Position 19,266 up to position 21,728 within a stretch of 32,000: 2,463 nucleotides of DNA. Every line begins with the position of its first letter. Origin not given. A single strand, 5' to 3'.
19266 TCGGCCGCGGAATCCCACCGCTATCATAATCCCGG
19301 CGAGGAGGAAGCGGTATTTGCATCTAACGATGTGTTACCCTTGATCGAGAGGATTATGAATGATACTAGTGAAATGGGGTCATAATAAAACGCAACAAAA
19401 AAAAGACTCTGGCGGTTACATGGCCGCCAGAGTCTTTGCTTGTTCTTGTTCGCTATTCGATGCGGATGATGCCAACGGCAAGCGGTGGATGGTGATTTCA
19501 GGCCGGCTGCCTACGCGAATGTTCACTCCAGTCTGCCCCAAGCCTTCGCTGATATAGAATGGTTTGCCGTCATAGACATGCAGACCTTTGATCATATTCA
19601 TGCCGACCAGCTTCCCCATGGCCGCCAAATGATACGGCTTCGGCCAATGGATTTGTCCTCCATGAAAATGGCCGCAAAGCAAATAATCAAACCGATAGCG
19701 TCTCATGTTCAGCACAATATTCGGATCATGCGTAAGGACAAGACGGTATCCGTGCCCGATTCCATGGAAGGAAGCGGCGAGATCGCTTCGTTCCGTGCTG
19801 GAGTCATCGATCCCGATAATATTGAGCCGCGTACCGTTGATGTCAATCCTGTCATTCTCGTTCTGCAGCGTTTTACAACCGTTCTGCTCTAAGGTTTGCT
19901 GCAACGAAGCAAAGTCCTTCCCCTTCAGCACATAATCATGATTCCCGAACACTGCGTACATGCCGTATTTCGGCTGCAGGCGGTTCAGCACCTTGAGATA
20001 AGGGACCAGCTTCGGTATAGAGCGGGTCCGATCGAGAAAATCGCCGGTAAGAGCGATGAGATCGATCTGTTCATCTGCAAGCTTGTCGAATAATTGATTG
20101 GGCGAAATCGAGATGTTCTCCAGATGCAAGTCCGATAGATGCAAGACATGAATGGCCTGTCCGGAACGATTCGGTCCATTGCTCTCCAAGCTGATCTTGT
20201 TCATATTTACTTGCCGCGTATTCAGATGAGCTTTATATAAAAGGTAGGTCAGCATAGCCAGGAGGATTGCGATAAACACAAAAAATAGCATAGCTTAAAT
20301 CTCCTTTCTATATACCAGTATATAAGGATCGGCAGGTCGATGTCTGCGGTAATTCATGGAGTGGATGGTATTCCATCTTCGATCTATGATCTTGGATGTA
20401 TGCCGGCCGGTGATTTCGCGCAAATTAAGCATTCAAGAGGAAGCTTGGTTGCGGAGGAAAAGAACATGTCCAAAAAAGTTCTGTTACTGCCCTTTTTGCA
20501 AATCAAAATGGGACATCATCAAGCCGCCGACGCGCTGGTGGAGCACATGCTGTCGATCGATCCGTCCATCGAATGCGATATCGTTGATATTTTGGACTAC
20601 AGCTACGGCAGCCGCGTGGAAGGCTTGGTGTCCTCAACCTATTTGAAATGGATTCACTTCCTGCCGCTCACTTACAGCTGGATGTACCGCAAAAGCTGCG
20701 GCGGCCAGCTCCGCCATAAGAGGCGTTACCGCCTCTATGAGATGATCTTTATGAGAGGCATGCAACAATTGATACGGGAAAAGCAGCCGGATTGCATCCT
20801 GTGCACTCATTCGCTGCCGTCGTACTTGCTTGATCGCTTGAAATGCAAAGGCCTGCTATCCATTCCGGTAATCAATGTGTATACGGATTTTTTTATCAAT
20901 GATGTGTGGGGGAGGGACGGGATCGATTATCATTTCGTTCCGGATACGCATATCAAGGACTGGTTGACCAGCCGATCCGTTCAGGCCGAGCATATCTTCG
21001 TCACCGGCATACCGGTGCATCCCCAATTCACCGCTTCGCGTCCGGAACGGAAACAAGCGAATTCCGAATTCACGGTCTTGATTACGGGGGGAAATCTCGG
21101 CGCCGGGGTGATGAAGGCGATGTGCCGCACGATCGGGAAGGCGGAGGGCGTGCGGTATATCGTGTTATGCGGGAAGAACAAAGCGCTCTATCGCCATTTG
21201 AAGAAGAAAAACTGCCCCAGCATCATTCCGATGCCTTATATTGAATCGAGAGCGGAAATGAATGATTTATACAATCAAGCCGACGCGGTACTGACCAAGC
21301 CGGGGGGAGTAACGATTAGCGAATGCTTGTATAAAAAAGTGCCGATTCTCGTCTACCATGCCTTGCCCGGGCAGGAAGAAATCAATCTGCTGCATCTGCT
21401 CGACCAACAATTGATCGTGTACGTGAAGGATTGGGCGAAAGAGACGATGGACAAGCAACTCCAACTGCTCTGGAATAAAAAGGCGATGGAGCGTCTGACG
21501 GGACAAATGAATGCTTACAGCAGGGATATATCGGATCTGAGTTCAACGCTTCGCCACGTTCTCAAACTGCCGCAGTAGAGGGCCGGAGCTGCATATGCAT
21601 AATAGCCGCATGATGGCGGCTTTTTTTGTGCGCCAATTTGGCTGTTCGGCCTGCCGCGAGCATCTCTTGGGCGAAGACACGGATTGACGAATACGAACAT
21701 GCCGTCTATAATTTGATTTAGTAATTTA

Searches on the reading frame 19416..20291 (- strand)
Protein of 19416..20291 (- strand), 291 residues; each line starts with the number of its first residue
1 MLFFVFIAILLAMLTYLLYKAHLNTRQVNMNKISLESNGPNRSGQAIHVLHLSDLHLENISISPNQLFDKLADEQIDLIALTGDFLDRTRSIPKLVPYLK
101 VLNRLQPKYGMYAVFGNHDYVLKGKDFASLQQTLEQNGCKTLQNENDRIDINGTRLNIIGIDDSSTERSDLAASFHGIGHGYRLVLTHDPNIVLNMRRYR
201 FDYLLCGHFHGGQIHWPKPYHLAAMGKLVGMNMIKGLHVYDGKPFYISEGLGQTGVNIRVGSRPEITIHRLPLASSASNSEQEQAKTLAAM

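Call 10: search_protein_families(library=ncbifam, proteins=[window:19416-20291:-])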
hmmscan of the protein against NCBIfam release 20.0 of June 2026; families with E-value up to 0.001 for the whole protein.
window:19416-20291:- (291 aa): 3 families
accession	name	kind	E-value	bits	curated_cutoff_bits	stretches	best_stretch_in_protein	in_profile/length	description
NF008460.0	PRK11340.1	equivalog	2.3e-32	112.5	188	1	43-271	46-270/271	phosphodiesterase YaeI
NF033458.1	lipid_A_LpxG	equivalog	2.2e-28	99.5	350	2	128-270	172-317/321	UDP-2,3-diacylglucosamine diphosphatase LpxG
TIGR00040.1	yfcE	subfamily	7.7e-05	22.8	56.25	0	49-157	3-64/158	YfcE family phosphodiesterase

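Call 21: find_encoding_contigs(protein=window:19416-20291:-, flank=10000, max_places=10)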
Protein window:19416-20291:- (291 aa): 18 contigs read that carry it; 10 places shown.
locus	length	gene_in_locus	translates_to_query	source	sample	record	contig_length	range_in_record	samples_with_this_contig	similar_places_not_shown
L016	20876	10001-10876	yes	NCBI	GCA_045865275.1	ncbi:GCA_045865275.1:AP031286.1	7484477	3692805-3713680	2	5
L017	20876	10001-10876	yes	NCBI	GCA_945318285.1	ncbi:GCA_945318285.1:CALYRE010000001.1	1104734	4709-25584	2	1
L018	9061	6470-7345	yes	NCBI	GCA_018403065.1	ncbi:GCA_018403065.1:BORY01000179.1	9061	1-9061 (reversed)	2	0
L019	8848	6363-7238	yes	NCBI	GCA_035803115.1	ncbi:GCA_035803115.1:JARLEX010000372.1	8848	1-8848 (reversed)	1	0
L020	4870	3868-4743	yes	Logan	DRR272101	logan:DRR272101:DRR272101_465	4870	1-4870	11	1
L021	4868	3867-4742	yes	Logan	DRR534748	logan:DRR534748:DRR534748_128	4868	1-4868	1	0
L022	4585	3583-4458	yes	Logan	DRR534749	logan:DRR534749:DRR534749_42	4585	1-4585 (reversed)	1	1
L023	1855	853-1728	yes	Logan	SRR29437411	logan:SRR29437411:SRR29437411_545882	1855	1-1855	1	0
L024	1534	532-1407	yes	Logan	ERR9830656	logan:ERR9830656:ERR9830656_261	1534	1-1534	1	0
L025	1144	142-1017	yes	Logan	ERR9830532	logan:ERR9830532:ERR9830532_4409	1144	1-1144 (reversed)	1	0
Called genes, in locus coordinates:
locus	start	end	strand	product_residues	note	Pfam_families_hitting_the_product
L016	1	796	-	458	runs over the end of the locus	PF00672:HAMP, PF00512:HisKA, PF02518:HATPase_c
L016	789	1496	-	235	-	PF00072:Response_reg, PF00486:Trans_reg_C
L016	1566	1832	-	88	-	-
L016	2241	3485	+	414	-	PF01548:DEDD_Tnp_IS110, PF02371:Transposase_20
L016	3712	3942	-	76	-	-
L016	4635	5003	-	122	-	PF08281:Sigma70_r4_2 (weak)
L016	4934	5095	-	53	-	-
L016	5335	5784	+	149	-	PF19371:DUF5946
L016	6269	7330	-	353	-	-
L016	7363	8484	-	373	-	PF07726:AAA_3 (faint), PF07728:AAA_5 (weak)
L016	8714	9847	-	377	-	PF06925:MGDG_synth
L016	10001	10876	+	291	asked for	PF00149:Metallophos, PF12850:Metallophos_2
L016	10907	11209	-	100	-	PF07883:Cupin_2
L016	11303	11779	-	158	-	PF04892:VanZ-LLP1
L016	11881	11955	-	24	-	-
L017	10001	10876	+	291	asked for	PF00149:Metallophos, PF12850:Metallophos_2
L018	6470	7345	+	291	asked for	PF00149:Metallophos, PF12850:Metallophos_2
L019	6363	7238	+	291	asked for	PF00149:Metallophos, PF12850:Metallophos_2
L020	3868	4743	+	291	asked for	PF00149:Metallophos, PF12850:Metallophos_2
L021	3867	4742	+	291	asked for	PF00149:Metallophos, PF12850:Metallophos_2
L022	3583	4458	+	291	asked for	PF00149:Metallophos, PF12850:Metallophos_2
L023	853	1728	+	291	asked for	PF00149:Metallophos, PF12850:Metallophos_2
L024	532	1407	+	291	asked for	PF00149:Metallophos, PF12850:Metallophos_2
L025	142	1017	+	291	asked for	PF00149:Metallophos, PF12850:Metallophos_2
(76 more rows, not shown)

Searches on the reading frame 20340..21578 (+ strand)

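Call 49: search_protein_families(library=pfam, proteins=[window:20340-21578:+], max_evalue=0.01)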
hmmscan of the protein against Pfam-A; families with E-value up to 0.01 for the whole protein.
window:20340-21578:+ (412 aa): 3 families
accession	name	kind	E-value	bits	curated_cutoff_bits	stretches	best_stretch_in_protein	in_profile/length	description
PF06925.17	MGDG_synth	-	6.2e-27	95.2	25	1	59-226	1-169/169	Monogalactosyldiacylglycerol (MGDG) synthase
PF04101.22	Glyco_tran_28_C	-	0.00037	21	22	1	245-338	1-96/166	Glycosyltransferase family 28 C-terminal domain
PF02350.25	Epimerase_2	-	0.00098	18.5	30.6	1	196-339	124-284/347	UDP-N-acetylglucosamine 2-epimerase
